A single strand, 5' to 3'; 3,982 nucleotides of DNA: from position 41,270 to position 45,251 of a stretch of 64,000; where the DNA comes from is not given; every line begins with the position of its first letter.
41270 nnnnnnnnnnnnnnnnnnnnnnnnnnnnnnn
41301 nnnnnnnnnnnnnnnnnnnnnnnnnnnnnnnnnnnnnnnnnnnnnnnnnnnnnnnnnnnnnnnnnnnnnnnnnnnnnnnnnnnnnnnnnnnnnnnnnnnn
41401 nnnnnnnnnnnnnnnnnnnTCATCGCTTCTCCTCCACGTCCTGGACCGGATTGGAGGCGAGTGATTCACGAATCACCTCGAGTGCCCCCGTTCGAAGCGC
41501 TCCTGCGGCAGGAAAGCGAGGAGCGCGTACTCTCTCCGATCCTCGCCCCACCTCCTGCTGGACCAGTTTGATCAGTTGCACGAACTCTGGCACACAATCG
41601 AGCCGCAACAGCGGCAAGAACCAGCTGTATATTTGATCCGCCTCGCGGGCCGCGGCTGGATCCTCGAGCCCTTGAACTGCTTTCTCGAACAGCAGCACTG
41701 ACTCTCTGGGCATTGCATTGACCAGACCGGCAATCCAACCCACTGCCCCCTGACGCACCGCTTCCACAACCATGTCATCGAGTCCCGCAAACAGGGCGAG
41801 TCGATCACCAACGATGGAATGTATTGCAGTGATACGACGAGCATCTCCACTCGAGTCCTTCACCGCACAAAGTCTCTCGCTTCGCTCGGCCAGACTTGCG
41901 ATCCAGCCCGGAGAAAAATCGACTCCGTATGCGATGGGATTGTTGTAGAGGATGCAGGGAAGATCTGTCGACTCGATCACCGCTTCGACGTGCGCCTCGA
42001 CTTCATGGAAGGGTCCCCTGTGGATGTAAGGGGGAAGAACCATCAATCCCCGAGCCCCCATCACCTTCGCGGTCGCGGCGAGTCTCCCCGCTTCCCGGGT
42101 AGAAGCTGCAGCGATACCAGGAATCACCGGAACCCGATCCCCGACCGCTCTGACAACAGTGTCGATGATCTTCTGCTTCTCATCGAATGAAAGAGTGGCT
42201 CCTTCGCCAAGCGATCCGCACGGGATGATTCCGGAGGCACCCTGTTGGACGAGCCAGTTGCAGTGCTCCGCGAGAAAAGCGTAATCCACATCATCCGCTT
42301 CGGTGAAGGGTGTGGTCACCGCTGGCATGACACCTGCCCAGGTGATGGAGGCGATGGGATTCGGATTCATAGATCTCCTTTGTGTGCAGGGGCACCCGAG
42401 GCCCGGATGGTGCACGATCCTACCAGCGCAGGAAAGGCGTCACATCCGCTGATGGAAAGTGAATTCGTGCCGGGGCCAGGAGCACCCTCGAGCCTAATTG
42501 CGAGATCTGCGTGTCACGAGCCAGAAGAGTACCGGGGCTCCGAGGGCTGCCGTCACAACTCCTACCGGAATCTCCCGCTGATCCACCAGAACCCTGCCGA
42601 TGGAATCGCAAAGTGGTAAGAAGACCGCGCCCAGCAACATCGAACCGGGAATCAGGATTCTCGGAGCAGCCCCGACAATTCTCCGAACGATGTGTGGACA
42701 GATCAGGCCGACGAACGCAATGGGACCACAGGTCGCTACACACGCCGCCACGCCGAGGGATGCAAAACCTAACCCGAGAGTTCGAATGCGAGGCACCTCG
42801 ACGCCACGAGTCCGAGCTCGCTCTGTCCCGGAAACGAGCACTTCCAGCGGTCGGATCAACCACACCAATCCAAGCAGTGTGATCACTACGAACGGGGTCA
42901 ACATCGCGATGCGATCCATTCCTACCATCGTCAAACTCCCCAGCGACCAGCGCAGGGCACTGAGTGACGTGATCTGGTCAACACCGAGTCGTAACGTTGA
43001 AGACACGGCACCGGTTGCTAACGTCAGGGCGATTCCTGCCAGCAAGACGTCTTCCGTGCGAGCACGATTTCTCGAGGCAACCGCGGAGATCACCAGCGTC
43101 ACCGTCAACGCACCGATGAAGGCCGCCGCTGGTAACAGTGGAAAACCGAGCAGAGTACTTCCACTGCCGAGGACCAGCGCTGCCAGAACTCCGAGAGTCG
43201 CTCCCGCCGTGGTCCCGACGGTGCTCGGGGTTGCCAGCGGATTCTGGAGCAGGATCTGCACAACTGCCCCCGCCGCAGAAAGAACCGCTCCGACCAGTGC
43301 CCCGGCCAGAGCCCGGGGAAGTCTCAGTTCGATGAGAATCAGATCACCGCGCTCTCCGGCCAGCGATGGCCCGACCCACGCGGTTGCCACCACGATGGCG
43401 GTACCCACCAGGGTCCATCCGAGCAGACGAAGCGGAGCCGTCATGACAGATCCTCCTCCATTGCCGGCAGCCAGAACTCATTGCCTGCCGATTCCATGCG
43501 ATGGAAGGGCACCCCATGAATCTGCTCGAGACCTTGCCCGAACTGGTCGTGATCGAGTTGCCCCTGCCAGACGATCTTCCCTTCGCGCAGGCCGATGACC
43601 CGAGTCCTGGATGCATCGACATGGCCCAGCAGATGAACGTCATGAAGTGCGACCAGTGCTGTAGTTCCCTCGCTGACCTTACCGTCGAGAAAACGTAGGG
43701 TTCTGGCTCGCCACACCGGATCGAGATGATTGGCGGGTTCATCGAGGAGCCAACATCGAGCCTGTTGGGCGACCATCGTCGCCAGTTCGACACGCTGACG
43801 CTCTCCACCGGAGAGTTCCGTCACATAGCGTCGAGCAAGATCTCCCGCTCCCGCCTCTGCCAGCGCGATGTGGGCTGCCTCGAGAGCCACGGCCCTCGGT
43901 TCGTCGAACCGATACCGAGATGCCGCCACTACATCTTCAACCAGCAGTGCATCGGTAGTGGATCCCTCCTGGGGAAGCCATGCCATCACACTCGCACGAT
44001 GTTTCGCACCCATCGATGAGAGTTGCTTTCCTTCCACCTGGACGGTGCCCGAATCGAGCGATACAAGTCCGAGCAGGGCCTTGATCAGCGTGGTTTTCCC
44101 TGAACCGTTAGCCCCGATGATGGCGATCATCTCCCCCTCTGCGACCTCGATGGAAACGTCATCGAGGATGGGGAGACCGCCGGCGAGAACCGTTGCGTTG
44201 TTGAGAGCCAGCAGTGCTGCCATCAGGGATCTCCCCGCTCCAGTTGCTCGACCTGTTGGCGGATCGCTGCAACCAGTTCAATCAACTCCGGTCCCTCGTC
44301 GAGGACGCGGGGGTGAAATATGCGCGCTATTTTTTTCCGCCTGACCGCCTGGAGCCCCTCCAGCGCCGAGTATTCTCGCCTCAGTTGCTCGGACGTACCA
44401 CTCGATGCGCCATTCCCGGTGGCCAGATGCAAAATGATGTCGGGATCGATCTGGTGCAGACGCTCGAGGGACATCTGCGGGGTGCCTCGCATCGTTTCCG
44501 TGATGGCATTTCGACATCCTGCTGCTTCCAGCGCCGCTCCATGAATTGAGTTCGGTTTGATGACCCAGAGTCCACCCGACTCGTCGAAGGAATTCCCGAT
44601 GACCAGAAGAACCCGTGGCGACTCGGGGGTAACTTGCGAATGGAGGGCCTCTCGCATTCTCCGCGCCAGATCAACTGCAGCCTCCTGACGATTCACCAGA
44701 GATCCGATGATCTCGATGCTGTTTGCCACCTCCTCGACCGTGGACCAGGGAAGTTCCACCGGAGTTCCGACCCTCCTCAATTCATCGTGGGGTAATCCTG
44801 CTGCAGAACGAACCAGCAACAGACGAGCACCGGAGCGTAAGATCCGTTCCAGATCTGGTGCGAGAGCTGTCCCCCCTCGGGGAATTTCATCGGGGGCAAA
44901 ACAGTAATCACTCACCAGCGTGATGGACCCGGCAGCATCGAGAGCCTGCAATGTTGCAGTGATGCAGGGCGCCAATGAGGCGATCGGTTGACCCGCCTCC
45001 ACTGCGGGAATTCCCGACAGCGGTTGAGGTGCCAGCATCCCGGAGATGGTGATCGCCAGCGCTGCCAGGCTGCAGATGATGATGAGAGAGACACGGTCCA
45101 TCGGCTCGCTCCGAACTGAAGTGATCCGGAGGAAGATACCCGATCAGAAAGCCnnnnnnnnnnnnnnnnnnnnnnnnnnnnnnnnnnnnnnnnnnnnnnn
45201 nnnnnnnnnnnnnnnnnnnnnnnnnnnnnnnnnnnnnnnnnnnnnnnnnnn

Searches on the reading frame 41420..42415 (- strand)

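Call 46: search_protein_families(library=pfam, proteins=[window:41420-42415:-], max_evalue=0.00001)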
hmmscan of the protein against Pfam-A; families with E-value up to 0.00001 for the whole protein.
window:41420-42415:- (331 aa): 1 family
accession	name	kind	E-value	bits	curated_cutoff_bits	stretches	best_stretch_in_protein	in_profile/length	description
PF00701.28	DHDPS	-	1.9e-56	191.4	22.1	1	27-304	3-275/289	Dihydrodipicolinate synthetase family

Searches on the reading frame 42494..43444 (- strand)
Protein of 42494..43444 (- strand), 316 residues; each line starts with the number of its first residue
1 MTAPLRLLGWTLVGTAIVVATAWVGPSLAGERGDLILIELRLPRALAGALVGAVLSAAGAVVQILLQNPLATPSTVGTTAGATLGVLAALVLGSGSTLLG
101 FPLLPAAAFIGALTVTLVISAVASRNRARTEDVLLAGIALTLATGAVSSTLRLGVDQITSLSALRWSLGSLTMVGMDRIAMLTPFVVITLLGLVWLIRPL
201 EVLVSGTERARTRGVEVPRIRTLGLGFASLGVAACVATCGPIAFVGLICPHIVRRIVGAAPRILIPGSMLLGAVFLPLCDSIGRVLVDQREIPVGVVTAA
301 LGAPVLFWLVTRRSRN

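Call 46: search_protein_families(library=pfam, proteins=[window:42494-43444:-], max_evalue=0.00001)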
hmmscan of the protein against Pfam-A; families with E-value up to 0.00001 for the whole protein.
window:42494-43444:- (316 aa): 1 family
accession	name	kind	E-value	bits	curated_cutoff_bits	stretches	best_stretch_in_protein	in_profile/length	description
PF01032.23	FecCD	-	1.1e-76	258.2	26.5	1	30-312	31-311/311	FecCD transport family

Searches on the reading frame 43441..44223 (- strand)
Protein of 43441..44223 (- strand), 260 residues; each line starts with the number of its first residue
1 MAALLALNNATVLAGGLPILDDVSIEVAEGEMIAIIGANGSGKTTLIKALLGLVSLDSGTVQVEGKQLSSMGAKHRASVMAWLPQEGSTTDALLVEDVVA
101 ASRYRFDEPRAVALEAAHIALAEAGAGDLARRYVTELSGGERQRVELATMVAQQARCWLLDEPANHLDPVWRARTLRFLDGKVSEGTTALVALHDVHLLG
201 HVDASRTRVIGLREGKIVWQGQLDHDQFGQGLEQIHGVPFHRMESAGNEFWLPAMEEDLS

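Call 46: search_protein_families(library=pfam, proteins=[window:43441-44223:-], max_evalue=0.00001)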
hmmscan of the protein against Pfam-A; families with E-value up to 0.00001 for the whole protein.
window:43441-44223:- (260 aa): 3 families
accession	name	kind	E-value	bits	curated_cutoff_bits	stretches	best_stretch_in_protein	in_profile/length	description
PF00005.33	ABC_tran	-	8.6e-31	107.8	25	1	20-165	1-137/137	ABC transporter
PF13304.12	AAA_21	-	1.6e-09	38.7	27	0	33-53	2-22/304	AAA domain, putative AbiEii toxin, Type IV TA system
PF02463.25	SMC_N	-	3.3e-07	30.4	40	1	29-182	23-186/220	RecF/RecN/SMC N terminal domain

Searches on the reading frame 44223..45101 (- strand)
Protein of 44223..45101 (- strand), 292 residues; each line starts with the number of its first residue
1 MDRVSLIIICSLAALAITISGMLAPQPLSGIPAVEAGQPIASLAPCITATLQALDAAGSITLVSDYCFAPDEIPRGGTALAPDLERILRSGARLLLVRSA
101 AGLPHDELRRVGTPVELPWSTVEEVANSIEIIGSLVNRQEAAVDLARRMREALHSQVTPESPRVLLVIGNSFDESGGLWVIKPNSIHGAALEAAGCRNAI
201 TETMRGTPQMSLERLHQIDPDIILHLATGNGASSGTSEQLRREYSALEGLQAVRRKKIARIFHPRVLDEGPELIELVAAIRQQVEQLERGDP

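Call 46: search_protein_families(library=pfam, proteins=[window:44223-45101:-], max_evalue=0.00001)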
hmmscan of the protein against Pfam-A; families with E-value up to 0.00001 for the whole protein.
window:44223-45101:- (292 aa): 1 family
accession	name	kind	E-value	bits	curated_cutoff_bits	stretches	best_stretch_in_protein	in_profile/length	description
PF01497.23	Peripla_BP_2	-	1.7e-12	47.7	27.5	1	40-260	1-230/235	Periplasmic binding protein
